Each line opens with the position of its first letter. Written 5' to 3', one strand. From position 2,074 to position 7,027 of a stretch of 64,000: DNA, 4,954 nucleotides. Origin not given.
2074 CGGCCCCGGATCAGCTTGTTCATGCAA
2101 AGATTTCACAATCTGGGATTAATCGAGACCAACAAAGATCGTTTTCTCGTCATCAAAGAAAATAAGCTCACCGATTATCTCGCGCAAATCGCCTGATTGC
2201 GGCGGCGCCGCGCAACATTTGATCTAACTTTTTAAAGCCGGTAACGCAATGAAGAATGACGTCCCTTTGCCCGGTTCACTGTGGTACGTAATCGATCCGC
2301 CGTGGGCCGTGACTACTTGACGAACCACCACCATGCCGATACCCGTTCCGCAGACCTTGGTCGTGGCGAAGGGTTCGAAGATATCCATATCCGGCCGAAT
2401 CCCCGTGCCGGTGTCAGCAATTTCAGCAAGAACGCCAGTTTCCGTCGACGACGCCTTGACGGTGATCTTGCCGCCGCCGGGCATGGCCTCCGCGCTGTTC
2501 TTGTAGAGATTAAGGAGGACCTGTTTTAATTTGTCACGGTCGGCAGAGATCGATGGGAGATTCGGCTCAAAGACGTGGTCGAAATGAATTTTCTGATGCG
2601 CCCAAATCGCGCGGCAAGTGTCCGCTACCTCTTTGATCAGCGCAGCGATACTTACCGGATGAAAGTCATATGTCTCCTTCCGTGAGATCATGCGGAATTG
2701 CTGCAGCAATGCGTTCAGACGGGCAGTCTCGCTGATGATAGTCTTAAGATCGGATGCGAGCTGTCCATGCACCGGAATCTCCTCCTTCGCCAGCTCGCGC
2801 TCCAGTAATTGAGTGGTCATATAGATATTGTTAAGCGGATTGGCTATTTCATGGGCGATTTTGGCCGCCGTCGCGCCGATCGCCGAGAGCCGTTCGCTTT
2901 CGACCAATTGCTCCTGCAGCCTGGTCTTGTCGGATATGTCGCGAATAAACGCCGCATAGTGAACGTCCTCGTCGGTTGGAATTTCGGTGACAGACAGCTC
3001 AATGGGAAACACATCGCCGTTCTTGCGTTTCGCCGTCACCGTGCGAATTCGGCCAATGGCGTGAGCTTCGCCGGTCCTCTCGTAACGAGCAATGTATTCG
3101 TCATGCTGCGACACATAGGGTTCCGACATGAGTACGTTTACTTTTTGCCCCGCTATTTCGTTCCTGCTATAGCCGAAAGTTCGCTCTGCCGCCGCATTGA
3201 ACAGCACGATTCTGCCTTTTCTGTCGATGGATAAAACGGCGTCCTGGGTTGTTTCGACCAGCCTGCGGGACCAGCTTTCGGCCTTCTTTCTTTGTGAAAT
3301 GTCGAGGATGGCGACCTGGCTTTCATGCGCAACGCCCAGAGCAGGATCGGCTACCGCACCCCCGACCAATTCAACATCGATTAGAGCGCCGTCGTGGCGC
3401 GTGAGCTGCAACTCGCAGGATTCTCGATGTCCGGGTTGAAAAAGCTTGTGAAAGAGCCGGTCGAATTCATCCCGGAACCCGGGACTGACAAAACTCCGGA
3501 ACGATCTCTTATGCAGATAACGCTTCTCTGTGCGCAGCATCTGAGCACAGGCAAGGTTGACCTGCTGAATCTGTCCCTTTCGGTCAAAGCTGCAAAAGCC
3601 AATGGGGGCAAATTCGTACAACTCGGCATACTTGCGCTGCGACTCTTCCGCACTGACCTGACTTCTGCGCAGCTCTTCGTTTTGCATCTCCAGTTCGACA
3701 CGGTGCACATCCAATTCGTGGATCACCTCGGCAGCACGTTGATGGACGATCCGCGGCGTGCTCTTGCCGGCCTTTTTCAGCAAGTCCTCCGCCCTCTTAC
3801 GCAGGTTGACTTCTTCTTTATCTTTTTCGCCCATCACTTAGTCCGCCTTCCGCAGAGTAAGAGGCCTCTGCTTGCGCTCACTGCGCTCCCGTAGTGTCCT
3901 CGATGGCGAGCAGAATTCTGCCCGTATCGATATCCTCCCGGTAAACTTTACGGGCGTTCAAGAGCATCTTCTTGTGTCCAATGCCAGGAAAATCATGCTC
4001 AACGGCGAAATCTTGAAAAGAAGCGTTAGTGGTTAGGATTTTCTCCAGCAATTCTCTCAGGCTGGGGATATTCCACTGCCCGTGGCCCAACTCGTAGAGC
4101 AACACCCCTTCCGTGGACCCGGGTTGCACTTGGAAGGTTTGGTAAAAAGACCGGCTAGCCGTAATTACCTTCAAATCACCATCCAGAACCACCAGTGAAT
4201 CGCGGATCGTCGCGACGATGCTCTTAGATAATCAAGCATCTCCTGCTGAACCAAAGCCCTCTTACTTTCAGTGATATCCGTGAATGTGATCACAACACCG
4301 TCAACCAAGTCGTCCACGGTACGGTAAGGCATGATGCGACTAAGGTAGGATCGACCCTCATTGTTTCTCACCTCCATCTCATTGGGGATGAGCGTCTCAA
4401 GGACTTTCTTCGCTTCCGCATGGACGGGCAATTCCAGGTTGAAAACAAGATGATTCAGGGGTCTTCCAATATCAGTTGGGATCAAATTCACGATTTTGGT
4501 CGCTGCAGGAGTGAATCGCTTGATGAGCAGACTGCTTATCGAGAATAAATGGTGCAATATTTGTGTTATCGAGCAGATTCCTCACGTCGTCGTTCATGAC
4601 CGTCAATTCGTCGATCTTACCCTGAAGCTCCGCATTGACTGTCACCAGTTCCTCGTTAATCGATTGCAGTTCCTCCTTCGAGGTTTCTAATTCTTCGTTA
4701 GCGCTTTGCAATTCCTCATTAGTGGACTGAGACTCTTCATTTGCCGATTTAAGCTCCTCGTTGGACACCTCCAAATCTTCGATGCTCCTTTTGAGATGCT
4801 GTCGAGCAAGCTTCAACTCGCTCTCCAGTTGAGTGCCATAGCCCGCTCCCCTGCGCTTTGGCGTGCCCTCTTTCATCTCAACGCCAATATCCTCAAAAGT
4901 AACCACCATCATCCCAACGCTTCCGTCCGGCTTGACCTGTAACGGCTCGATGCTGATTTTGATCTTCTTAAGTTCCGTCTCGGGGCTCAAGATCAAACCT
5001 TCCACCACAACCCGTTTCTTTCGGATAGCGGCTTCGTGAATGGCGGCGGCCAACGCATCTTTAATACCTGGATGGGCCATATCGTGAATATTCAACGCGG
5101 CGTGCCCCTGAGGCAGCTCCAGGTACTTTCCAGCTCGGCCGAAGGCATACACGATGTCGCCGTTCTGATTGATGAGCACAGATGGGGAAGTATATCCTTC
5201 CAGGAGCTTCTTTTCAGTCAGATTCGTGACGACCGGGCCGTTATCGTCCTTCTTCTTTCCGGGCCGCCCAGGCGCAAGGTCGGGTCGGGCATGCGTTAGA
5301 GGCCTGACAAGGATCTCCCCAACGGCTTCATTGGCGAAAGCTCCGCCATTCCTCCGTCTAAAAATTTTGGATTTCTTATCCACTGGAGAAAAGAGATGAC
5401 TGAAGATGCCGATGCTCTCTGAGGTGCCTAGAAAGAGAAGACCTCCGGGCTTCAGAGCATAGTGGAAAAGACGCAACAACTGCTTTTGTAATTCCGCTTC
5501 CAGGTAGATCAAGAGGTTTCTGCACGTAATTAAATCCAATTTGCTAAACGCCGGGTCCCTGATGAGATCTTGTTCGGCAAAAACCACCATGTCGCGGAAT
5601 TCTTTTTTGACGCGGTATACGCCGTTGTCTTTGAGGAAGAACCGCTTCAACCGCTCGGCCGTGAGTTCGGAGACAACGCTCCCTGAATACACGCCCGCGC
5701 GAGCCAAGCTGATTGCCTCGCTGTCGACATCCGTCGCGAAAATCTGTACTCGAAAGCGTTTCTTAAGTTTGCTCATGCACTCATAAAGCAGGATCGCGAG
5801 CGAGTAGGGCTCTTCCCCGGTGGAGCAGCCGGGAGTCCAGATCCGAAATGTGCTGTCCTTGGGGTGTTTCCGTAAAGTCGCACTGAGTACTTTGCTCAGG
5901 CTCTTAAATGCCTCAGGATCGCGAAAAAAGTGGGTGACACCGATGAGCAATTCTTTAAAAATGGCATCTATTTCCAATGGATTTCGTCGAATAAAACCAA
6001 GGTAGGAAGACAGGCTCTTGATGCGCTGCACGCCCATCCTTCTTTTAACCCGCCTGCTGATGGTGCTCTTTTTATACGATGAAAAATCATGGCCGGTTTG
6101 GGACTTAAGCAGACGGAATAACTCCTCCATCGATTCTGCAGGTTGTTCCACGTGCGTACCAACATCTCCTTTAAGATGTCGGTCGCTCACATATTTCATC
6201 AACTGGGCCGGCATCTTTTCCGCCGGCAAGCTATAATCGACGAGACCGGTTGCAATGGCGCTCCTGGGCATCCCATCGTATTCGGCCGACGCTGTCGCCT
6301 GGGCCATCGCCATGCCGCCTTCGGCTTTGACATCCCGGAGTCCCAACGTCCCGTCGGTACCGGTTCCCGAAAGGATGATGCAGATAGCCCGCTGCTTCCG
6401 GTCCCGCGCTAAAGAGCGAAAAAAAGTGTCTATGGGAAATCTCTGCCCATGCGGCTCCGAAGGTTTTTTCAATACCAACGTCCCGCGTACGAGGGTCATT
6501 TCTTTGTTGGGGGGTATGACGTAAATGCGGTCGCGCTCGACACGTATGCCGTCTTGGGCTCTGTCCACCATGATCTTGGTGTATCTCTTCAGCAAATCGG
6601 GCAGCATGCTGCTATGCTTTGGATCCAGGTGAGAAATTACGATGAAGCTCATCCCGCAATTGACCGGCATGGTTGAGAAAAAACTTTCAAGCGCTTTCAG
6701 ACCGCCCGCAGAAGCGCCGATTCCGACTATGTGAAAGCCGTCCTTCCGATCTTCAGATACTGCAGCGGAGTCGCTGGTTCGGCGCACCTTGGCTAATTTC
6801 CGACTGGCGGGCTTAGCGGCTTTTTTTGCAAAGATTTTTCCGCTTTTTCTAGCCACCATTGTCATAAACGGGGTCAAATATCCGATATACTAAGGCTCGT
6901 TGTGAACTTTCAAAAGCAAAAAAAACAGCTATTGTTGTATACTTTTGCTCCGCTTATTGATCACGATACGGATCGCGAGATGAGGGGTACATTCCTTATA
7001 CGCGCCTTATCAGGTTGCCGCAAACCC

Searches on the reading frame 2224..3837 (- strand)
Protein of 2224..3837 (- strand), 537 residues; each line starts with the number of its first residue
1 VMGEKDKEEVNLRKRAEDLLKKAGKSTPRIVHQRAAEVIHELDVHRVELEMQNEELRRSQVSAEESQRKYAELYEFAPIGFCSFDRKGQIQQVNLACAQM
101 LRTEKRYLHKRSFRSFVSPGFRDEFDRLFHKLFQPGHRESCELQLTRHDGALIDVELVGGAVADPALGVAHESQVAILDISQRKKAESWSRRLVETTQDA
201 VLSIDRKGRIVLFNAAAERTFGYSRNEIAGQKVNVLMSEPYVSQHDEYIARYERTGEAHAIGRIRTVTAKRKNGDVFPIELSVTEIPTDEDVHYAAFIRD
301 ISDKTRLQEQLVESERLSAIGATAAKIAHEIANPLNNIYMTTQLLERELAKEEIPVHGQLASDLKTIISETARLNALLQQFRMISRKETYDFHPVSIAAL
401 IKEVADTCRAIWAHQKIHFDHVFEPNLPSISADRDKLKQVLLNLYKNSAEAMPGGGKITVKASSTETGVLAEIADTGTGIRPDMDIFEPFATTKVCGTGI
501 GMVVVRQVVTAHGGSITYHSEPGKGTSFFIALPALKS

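Call 55: search_protein_families(library=pfam, proteins=[window:2224-3837:-], max_evalue=0.0001)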
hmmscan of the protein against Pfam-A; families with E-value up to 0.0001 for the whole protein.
window:2224-3837:- (537 aa): 8 families
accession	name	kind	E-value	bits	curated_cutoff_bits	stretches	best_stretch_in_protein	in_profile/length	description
PF02518.31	HATPase_c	-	6.5e-23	81.7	26.4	1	433-534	2-109/111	Histidine kinase-, DNA gyrase B-, and HSP90-like ATPase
PF00989.32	PAS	-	5.7e-22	78.3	22.6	1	191-301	4-113/113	PAS fold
PF13426.13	PAS_9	-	3.7e-21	75.8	27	1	199-303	2-103/103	PAS domain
PF24820.1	Diguanyl_cycl_sensor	-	1.2e-15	57.8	28.1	2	193-290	1-100/109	Diguanylate cyclase-like sensor domain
PF13188.13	PAS_8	-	1.6e-12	47.3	21.8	1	191-234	4-44/65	PAS domain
PF08448.16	PAS_4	-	9.3e-11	42.4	23.1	1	195-304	2-108/110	PAS fold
PF00512.31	HisKA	-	5.6e-10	39.6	26.9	1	323-388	5-64/66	His Kinase A (phospho-acceptor) domain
PF10090.15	HPTransfase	-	4.7e-05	23.6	22.9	1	439-520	34-119/123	Histidine phosphotransferase C-terminal domain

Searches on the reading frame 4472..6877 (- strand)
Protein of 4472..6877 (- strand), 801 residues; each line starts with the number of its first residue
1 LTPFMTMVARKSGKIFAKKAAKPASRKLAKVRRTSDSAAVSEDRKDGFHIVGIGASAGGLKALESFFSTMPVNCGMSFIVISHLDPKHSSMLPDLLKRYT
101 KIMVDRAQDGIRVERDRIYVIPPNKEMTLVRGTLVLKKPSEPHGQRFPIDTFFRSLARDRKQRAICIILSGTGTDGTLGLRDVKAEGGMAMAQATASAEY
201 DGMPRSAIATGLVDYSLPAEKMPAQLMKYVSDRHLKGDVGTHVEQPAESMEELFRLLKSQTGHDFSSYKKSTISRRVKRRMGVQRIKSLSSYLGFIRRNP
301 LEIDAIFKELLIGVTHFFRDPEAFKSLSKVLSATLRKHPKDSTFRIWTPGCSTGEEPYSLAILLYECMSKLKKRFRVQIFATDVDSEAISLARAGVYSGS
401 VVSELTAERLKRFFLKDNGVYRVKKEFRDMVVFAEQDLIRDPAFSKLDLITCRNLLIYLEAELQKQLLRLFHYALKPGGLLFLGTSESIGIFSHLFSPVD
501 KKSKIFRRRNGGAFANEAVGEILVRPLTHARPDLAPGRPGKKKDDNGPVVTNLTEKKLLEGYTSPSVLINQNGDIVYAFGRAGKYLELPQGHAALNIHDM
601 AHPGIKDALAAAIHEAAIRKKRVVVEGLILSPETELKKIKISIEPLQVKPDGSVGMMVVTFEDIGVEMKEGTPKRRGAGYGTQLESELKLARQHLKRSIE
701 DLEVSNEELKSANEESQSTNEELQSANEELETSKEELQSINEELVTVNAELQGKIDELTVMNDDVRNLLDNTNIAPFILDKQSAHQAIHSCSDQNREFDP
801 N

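Call 55: search_protein_families(library=pfam, proteins=[window:4472-6877:-], max_evalue=0.0001)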
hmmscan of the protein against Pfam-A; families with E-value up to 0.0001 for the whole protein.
window:4472-6877:- (801 aa): 3 families
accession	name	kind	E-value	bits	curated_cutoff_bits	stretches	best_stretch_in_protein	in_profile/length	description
PF01339.22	CheB_methylest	-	6.5e-56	189.2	24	1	51-226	1-174/174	CheB methylesterase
PF01739.24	CheR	-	6.6e-54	182.7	27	1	314-501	2-191/195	CheR methyltransferase, SAM binding domain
PF03705.20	CheR_N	-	1.7e-15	56.9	27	1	250-300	3-53/53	CheR methyltransferase, all-alpha domain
